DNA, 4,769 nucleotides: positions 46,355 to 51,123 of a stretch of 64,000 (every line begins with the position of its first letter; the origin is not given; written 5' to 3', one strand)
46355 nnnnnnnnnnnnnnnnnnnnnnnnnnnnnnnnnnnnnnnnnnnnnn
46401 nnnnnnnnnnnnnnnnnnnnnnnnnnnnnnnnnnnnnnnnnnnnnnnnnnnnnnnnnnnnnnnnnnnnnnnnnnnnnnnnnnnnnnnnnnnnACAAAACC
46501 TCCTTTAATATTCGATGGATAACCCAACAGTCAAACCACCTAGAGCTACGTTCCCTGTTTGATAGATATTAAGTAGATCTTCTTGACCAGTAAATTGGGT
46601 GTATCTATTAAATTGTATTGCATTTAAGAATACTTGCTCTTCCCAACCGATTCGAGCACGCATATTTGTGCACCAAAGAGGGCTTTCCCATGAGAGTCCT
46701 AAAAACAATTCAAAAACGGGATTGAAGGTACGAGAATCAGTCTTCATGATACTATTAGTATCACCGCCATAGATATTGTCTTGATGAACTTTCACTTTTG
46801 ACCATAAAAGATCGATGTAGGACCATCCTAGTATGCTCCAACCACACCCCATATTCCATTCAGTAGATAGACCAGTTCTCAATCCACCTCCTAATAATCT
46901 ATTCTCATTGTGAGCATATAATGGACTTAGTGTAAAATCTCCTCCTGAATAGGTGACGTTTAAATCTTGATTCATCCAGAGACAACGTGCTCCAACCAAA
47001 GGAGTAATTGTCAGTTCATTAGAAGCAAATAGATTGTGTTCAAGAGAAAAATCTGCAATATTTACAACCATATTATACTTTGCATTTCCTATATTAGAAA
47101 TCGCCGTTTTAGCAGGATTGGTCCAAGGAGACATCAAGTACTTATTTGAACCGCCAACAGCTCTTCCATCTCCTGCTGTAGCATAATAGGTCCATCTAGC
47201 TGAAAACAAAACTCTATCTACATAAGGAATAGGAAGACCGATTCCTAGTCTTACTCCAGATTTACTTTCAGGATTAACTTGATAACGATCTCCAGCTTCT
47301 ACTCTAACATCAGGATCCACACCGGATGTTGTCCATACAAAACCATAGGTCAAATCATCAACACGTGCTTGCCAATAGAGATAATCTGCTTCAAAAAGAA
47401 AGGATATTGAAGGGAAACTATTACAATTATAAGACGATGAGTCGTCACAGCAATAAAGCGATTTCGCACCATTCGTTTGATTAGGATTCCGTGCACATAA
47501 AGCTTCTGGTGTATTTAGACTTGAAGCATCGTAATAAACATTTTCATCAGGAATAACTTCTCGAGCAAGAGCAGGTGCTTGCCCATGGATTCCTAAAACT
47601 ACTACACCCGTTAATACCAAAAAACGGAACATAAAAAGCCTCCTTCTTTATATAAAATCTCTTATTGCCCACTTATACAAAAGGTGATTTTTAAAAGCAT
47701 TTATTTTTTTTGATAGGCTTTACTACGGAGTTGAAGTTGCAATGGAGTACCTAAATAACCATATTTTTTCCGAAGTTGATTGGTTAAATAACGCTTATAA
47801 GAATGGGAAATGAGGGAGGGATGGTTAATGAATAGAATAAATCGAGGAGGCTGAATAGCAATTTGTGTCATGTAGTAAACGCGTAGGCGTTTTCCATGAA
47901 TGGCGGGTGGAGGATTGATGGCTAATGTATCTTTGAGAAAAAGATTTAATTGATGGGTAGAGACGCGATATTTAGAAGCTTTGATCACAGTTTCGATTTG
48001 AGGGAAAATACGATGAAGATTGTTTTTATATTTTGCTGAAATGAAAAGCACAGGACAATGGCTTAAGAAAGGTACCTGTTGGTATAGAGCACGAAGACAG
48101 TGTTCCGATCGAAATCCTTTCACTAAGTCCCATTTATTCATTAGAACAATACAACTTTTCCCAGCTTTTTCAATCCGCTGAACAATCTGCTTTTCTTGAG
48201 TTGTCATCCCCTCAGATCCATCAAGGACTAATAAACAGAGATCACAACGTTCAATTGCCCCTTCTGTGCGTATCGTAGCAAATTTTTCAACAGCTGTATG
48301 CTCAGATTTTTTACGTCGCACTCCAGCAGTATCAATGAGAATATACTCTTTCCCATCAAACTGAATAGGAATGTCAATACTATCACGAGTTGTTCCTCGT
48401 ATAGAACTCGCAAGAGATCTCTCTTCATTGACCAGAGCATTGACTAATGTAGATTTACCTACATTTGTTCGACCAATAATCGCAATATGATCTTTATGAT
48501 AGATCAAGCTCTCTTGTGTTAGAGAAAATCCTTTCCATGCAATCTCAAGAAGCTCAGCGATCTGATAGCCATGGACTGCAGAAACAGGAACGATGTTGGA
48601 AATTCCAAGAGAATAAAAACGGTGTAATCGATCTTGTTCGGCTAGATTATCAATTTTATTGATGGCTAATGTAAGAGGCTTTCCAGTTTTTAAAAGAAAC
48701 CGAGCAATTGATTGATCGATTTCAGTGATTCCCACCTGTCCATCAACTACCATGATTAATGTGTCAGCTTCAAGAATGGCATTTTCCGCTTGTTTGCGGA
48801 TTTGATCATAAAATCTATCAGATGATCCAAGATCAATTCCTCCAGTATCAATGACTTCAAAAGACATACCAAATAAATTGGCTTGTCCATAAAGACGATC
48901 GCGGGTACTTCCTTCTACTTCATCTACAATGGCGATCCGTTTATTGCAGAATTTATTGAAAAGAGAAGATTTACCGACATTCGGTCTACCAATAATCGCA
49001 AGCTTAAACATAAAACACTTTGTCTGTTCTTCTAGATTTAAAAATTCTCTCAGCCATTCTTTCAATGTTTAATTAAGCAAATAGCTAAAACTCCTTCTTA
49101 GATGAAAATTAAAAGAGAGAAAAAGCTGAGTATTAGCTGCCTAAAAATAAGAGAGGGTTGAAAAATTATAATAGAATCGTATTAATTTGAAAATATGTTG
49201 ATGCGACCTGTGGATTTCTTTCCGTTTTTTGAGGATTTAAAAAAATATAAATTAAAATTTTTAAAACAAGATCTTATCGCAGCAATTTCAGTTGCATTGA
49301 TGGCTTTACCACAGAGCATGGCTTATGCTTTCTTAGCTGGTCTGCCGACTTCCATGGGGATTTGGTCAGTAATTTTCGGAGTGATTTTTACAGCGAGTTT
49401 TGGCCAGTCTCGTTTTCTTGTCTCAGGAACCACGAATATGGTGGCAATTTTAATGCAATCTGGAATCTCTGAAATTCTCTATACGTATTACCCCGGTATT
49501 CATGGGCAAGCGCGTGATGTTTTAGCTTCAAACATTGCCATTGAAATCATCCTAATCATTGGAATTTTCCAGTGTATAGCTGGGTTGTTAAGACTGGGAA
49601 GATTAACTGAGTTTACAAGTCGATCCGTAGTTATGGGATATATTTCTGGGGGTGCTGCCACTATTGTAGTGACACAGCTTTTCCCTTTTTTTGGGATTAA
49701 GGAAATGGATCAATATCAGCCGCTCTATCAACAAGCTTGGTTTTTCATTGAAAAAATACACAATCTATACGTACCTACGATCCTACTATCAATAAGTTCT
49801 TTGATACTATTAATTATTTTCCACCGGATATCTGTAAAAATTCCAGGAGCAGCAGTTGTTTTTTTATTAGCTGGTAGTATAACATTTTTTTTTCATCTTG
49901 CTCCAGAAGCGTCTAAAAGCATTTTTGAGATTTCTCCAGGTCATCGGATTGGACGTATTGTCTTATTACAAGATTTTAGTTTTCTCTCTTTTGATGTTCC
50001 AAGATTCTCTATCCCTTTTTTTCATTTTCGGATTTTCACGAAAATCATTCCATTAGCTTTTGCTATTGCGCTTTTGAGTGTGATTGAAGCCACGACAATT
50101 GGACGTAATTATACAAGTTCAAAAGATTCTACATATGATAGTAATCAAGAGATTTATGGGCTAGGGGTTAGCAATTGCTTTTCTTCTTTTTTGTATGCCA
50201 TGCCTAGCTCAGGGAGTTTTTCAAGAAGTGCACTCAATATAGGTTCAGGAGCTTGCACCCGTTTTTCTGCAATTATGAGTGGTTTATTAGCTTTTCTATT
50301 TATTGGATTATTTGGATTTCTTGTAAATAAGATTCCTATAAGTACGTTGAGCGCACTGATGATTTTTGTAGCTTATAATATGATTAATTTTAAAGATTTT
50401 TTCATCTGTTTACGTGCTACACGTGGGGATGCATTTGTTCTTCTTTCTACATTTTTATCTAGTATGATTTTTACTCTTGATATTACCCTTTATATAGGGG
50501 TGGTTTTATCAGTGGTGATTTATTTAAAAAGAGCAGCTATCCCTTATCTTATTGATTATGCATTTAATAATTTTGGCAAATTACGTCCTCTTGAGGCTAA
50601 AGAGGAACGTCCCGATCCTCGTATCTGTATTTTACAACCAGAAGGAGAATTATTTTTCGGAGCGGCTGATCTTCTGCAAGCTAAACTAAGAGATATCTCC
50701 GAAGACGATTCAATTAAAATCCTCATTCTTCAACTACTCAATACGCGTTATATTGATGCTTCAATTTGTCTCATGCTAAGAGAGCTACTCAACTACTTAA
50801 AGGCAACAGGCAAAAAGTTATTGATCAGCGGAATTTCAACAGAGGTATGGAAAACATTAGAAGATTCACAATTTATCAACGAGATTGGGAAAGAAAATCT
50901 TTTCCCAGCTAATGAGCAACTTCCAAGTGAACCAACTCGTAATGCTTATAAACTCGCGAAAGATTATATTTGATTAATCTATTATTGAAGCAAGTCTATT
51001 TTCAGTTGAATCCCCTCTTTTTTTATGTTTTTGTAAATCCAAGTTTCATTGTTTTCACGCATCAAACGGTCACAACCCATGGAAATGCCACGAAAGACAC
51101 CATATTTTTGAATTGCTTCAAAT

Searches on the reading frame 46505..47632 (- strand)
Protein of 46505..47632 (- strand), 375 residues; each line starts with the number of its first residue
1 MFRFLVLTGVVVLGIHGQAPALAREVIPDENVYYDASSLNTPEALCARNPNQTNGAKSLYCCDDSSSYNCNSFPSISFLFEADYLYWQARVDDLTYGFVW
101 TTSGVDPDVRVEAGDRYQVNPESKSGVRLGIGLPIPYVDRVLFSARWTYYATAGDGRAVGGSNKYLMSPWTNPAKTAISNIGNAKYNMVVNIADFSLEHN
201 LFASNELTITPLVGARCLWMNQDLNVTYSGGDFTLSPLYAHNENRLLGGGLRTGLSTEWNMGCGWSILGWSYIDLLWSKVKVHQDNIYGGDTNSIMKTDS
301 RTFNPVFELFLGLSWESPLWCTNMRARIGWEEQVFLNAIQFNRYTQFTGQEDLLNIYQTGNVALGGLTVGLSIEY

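Call 72: search_protein_families(library=pfam, proteins=[window:46505-47632:-], max_evalue=0.001)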
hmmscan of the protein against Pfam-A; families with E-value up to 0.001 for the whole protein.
window:46505-47632:- (375 aa): 1 family
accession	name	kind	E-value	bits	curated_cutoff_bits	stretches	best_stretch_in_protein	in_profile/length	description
PF05150.18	Legionella_OMP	-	1.5e-15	57.3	25.4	1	78-373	9-279/281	Legionella pneumophila major outer membrane protein precursor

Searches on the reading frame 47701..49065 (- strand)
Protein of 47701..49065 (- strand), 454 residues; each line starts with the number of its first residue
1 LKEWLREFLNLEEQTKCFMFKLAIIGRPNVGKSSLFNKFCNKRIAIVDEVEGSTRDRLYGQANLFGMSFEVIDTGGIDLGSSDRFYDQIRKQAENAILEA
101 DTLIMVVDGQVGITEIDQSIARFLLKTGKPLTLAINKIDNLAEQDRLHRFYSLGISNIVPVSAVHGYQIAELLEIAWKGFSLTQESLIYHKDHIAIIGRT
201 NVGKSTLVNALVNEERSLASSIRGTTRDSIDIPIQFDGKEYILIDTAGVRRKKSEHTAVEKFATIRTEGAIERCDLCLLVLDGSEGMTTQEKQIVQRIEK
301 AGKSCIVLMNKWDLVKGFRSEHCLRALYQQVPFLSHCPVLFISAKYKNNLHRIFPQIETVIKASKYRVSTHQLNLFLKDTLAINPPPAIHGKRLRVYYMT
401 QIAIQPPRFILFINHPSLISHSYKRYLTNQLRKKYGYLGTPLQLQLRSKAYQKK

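Call 72: search_protein_families(library=pfam, proteins=[window:47701-49065:-], max_evalue=0.001)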
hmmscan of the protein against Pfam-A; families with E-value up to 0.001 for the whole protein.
window:47701-49065:- (454 aa): 18 families
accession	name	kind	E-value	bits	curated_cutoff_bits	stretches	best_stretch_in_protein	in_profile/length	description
PF01926.29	MMR_HSR1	-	6.7e-54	181.3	21.9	2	193-311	1-113/113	50S ribosome-binding GTPase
PF14714.11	KH_dom-like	-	4.9e-29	100.9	27.3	1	367-447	1-81/81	KH-domain-like of EngA bacterial GTPase enzymes, C-terminal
PF00009.33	GTP_EFTU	-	4.7e-23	82.2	26.5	2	194-361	6-186/188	Elongation factor Tu GTP binding domain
PF02421.24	FeoB_N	-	2.6e-21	76.2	27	2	21-173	2-153/156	Ferrous iron transport protein B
PF00350.29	Dynamin_N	-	3.1e-15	57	27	2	236-311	98-167/168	Dynamin family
PF03193.22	RsgA_GTPase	-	4.7e-12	46.5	30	1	111-250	37-169/174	RsgA GTPase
PF08477.19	Roc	-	7.6e-09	36.3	27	0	194-313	2-119/119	Ras of Complex, Roc, domain of DAPkinase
PF04548.22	AIG1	-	5e-08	32.9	27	1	194-301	3-110/212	AIG1 family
PF00071.28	Ras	-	9.1e-08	32.3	21.6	0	194-360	2-159/162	Ras family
PF16897.10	MMR_HSR1_Xtn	-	1.9e-06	28.3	35.2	0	130-180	57-104/106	C-terminal region of MMR_HSR1 domain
PF00005.33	ABC_tran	-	1e-05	26.6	25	0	188-239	8-59/137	ABC transporter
PF13555.12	AAA_29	-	1.5e-05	25.1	27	0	175-212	7-43/61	P-loop containing region of AAA domain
PF10662.15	PduV-EutP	-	6e-05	23.3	21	0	21-174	3-139/143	Ethanolamine utilisation - propanediol utilisation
PF13401.12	AAA_22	-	8e-05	23.4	27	0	190-226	4-33/130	AAA domain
PF05621.17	TniB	-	0.0001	22.3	22.4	0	15-44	31-60/189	Bacterial TniB protein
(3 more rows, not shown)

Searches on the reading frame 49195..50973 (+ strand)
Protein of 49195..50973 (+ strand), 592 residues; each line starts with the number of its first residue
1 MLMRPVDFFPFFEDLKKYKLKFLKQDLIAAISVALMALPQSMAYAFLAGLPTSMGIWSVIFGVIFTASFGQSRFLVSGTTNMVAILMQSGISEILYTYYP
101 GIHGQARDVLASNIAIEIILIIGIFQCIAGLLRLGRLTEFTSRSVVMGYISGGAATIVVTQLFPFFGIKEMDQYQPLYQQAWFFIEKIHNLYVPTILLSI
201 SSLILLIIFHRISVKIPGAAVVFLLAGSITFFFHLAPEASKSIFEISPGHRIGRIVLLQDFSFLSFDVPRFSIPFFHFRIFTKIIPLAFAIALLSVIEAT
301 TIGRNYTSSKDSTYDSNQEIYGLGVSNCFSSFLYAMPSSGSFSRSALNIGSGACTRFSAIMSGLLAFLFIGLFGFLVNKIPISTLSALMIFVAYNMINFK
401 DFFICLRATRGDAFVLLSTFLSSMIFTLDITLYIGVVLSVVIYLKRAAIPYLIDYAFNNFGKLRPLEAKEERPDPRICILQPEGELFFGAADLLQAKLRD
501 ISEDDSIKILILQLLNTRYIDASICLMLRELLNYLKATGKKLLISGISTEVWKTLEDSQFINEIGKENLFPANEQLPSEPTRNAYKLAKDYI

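Call 72: search_protein_families(library=pfam, proteins=[window:49195-50973:+], max_evalue=0.001)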
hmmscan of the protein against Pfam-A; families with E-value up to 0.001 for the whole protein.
window:49195-50973:+ (592 aa): 2 families
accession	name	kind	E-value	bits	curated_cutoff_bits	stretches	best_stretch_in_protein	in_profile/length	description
PF00916.26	Sulfate_transp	-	2e-72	244.5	23.2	1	23-419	1-380/380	Sulfate permease family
PF01740.26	STAS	-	6.5e-13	48.8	22.6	1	474-571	7-101/106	STAS domain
